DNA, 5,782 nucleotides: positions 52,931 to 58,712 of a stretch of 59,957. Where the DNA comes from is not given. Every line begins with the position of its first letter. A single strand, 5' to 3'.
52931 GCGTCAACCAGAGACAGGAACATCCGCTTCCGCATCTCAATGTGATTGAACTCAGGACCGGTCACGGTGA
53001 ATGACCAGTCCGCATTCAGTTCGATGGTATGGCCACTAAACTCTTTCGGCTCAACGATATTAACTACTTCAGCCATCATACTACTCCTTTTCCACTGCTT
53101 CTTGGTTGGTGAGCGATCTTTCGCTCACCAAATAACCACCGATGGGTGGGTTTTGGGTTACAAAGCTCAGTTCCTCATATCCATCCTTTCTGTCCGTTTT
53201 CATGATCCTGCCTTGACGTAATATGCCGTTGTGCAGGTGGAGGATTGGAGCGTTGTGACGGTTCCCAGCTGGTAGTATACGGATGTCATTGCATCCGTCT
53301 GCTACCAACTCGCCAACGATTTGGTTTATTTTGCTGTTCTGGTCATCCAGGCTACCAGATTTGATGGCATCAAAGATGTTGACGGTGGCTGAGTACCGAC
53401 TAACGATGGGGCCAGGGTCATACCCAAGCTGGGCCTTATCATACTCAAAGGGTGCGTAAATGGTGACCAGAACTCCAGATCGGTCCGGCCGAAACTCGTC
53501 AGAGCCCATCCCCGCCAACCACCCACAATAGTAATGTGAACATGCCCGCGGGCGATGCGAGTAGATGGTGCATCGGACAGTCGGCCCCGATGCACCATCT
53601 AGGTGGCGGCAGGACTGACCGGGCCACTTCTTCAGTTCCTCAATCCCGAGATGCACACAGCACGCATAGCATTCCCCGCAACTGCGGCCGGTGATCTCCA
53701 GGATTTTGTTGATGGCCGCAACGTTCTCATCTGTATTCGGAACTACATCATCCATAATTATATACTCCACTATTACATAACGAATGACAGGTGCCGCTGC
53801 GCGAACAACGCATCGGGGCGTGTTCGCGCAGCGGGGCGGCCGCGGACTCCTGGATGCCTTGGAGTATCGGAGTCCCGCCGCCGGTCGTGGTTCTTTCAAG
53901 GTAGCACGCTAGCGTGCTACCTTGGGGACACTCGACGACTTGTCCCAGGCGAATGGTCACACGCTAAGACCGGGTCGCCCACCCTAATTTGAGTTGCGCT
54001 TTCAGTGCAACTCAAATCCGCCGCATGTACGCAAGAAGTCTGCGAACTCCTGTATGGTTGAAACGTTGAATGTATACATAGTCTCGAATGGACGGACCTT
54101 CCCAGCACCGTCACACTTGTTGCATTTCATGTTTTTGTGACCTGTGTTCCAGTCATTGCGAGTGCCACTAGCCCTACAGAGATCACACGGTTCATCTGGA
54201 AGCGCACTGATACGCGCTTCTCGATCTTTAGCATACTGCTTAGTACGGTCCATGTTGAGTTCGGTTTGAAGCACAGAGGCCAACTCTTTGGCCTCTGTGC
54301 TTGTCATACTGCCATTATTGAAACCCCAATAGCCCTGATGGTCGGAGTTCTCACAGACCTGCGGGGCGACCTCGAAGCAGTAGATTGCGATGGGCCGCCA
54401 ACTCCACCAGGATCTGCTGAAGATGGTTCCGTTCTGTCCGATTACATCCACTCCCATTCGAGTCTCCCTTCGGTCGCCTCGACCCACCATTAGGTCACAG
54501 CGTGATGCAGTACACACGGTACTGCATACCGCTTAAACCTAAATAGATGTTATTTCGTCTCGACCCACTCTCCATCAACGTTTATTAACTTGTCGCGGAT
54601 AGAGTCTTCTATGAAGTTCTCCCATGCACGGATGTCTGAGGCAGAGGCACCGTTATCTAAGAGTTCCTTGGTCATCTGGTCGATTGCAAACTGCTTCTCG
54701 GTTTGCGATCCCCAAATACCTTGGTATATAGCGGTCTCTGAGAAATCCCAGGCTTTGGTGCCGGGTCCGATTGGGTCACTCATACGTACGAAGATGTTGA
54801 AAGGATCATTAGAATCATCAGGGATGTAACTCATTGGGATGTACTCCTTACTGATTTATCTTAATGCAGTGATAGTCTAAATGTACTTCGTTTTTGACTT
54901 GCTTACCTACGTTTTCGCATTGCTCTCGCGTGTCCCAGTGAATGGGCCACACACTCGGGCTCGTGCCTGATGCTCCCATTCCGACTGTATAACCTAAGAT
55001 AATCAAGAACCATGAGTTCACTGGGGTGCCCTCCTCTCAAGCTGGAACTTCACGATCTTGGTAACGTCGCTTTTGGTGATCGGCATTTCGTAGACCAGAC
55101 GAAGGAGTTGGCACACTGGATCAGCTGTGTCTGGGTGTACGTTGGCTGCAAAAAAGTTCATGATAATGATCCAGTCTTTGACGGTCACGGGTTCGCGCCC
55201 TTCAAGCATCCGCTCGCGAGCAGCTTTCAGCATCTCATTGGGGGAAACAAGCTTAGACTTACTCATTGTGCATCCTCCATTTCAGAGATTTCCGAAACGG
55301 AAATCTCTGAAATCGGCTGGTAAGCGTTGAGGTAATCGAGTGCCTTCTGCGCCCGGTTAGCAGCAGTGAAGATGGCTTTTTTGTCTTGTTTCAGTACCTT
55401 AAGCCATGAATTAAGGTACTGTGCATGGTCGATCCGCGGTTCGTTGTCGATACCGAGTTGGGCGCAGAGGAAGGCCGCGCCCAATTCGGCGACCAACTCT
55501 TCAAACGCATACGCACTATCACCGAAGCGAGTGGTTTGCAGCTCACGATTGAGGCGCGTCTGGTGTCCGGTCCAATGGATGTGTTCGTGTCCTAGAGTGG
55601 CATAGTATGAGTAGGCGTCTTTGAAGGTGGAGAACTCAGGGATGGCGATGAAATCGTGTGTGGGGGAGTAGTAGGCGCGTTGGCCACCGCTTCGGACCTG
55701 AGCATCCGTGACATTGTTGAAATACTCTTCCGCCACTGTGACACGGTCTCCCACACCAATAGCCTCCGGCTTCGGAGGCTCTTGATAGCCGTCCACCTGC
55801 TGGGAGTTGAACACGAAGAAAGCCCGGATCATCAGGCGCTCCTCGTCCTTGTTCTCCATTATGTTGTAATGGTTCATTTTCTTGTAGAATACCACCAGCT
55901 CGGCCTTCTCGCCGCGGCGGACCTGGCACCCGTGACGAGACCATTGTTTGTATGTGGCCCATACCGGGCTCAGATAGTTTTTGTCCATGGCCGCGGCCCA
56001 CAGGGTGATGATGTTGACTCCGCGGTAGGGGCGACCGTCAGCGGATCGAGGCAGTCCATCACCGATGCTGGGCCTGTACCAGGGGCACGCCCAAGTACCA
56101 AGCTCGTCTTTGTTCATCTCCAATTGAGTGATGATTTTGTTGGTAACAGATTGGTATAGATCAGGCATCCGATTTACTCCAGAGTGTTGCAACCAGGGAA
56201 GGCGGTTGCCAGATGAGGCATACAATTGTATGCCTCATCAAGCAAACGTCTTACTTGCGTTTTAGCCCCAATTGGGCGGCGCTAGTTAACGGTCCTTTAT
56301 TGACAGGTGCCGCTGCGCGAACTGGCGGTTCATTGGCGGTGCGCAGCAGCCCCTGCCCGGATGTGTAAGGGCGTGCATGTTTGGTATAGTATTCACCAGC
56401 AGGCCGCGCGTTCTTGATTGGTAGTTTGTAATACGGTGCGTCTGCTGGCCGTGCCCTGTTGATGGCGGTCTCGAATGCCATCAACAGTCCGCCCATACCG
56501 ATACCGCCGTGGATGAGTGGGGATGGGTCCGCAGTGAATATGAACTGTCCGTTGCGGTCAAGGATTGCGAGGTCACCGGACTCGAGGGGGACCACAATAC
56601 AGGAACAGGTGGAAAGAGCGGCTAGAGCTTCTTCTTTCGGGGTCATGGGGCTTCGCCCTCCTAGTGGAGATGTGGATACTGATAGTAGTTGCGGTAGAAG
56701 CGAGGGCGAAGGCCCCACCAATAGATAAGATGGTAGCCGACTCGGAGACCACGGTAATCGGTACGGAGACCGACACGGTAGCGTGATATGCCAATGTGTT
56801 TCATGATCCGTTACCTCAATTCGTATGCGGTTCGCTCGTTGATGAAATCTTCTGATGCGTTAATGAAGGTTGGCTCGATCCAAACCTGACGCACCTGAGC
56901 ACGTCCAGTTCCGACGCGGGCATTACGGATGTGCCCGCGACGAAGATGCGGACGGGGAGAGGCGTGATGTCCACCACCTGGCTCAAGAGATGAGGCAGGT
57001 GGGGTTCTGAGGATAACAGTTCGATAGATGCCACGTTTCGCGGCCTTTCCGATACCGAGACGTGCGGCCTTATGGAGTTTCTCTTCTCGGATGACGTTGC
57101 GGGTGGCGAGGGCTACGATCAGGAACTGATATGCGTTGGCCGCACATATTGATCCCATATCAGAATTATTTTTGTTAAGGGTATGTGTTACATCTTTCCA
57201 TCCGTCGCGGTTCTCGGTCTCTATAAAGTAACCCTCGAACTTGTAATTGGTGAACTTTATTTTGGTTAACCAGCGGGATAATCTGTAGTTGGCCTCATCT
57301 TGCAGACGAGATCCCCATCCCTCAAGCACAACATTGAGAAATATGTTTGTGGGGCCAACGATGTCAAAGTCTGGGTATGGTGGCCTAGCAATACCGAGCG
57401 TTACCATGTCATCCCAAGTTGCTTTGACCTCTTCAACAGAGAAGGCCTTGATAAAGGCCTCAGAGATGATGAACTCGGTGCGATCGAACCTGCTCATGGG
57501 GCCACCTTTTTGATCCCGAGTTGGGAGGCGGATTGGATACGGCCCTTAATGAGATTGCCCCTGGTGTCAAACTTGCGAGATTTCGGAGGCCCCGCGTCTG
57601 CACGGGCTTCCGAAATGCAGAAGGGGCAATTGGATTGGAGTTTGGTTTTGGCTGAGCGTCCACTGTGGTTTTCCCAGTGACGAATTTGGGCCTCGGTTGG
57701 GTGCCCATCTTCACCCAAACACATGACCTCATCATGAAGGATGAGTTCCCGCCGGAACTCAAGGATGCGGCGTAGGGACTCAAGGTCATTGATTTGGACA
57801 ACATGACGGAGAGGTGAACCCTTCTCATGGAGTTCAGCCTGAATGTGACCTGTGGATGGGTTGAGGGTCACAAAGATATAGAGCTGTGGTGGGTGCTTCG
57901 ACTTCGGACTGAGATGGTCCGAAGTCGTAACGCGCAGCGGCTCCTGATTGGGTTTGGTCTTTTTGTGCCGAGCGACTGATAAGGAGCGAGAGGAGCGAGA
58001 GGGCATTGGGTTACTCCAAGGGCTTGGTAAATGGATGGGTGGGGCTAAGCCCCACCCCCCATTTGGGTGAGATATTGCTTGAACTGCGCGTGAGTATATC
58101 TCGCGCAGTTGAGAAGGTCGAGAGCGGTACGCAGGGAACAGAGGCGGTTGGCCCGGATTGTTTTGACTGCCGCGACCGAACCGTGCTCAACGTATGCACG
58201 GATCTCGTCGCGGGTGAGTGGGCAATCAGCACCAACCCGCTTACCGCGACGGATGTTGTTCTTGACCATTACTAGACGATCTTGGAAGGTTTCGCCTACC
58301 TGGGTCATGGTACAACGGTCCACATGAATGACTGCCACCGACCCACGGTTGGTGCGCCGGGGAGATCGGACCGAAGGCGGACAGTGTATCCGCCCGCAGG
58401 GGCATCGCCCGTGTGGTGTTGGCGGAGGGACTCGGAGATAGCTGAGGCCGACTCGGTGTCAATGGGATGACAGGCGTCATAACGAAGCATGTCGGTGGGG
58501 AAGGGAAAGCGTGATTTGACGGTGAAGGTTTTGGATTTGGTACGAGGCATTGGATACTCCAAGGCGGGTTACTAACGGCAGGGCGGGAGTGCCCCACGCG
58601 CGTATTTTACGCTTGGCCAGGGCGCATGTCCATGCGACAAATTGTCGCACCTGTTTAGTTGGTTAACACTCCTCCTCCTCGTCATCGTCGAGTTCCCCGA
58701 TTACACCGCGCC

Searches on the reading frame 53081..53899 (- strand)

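Call 33: search_protein_families(library=phrogs, proteins=[window:53081-53899:-], max_evalue=0.01)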
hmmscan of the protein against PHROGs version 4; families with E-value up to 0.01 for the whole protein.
window:53081-53899:- (272 aa): 1 family
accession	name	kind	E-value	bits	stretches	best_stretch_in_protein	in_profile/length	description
phrog_9155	-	unknown function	3.2e-11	44.3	1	69-182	11-124/181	-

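Call 51: search_protein_families(library=pfam, proteins=[window:53081-53899:-], max_evalue=0.05)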
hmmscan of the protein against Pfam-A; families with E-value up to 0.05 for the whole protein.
window:53081-53899:- (272 aa): 1 family
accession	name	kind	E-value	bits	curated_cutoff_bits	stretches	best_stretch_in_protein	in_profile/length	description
PF03692.20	CxxCxxCC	-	0.037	15.2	23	0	74-123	2-69/85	Putative zinc- or iron-chelating domain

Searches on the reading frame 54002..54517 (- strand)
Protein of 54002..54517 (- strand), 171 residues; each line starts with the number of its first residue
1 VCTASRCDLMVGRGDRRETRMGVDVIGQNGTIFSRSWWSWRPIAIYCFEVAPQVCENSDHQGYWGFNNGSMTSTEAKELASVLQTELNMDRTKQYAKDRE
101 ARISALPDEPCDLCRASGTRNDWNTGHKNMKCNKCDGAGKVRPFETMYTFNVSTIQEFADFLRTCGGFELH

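Call 33: search_protein_families(library=phrogs, proteins=[window:54002-54517:-], max_evalue=0.01)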
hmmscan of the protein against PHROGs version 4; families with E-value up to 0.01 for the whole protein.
window:54002-54517:- (171 aa): 5 families
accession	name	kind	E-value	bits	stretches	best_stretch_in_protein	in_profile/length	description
phrog_6060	-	transcription regulation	0.0013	19.6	1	106-140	11-48/61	anti-termination protein Q-like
phrog_9961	-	unknown function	0.0022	19.7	1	109-160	8-56/99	-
phrog_17382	-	unknown function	0.0024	18.5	1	84-148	159-217/273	-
phrog_22300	-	unknown function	0.0078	17.4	0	90-142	59-109/110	-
phrog_8027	-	unknown function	0.0084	17.3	0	111-147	8-45/153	-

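Call 51: search_protein_families(library=pfam, proteins=[window:54002-54517:-], max_evalue=0.05)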
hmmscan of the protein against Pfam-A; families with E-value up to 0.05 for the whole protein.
window:54002-54517:- (171 aa): 3 families
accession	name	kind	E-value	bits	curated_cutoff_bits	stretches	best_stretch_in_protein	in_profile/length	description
PF00684.25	DnaJ_CXXCXGXG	-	0.002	18.8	32.7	1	111-152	1-38/65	DnaJ central domain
PF19725.4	RPC5_C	-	0.012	15.7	27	1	71-145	20-93/244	DNA-directed RNA polymerase III subunit RPC5 C-terminal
PF15777.11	Anti-TRAP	-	0.043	14.3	32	0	109-140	11-41/59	Tryptophan RNA-binding attenuator protein inhibitory protein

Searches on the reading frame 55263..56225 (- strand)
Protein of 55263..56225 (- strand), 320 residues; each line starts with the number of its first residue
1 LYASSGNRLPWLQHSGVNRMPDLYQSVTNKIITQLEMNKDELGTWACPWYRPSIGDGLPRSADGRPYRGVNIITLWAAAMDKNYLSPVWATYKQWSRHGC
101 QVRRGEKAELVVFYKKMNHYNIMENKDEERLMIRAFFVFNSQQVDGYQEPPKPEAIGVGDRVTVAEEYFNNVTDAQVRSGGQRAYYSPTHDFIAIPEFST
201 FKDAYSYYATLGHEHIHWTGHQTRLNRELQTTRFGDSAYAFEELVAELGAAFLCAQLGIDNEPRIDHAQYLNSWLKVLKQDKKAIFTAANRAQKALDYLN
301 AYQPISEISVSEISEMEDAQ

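Call 15: search_protein_families(library=phrogs, proteins=[window:55263-56225:-], max_evalue=0.01)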
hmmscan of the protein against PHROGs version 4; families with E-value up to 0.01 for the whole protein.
window:55263-56225:- (320 aa): 3 families
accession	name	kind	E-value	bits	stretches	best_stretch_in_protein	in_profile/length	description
phrog_7245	-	moron, auxiliary metabolic gene and host takeover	2.3e-92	310.6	1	21-309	8-311/324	anti-restriction protein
phrog_23459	-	unknown function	3.8e-19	69.4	1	47-304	27-268/649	-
phrog_25027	-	unknown function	0.0028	18.7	1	90-145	35-96/102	-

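Call 36: find_homologous_proteins(query=window:55263-56225:-, max_evalue=1e-60)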
Query window:55263-56225:- (320 aa): 4591 proteins with E <= 1e-60 among 8000 candidates; the best 120 are listed.
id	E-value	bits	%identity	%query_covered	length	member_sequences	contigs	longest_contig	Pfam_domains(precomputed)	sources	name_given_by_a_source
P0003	7.7e-206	701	100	94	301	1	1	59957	PF08401.17,PF18818.8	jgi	jgi:antirestriction protein ArdC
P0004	1.6e-134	466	71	88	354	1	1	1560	PF08401.17,PF20054.5,PF18818.8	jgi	-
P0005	1.2e-133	464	70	89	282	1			PF08401.17,PF20054.5,PF18818.8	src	-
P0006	2.2e-132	459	66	91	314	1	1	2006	PF08401.17,PF20054.5,PF18818.8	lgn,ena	-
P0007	1.7e-128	447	64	92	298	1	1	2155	PF08401.17,PF18818.8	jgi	jgi:antirestriction protein ArdC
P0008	3.1e-116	406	61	91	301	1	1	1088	PF08401.17,PF18818.8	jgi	jgi:antirestriction protein ArdC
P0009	3.1e-113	397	59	91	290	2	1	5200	PF08401.17,PF18818.8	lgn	-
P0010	1.5e-108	381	59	88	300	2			PF08401.17,PF18818.8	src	-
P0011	3.0e-101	357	56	89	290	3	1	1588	PF08401.17,PF18818.8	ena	-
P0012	1.2e-98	349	55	90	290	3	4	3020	PF08401.17,PF20054.5,PF18818.8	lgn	-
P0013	3.2e-92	328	50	95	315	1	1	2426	PF08401.17,PF18818.8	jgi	jgi:antirestriction protein ArdC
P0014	1.0e-90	323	51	89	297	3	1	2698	PF08401.17,PF18818.8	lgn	-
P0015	3.6e-90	321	58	77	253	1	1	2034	PF08401.17,PF18818.8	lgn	-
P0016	5.7e-90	320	53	87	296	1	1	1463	PF08401.17,PF18818.8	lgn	-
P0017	2.8e-89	318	53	89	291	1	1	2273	PF08401.17,PF18818.8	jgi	jgi:antirestriction protein ArdC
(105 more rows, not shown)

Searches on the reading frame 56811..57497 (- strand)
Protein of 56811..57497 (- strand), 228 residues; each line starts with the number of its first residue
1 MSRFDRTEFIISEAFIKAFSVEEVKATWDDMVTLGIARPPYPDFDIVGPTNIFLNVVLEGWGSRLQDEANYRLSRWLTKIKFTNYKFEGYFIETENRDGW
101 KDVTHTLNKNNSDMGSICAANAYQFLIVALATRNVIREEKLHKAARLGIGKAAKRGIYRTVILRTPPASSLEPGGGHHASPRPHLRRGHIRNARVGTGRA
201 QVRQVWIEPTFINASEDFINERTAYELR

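Call 15: search_protein_families(library=phrogs, proteins=[window:56811-57497:-], max_evalue=0.01)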
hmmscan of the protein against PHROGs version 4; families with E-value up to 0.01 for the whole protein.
window:56811-57497:- (228 aa): 1 family
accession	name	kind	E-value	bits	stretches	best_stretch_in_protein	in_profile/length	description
phrog_6160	-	unknown function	0.0048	17.3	1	177-215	279-319/322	-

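Call 27: search_protein_families(library=pfam, proteins=[window:56811-57497:-], max_evalue=0.1)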
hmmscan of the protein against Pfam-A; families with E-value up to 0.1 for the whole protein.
window:56811-57497:- (228 aa): 1 family
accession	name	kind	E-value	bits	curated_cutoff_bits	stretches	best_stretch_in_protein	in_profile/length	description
PF21610.2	FlgA_N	-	0.094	13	27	0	31-56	43-68/70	Flagellar protein FlgA, N-terminal domain-like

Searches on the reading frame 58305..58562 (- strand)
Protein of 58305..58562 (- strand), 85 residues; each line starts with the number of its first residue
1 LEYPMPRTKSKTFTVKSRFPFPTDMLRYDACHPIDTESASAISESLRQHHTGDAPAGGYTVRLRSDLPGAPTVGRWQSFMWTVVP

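Call 33: search_protein_families(library=phrogs, proteins=[window:58305-58562:-], max_evalue=0.01)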
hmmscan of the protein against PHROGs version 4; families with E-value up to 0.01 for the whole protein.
window:58305-58562:- (85 aa): 1 family
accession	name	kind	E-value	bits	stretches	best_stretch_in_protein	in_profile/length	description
phrog_11674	-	unknown function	5.2e-15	56.5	1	8-84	3-79/125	-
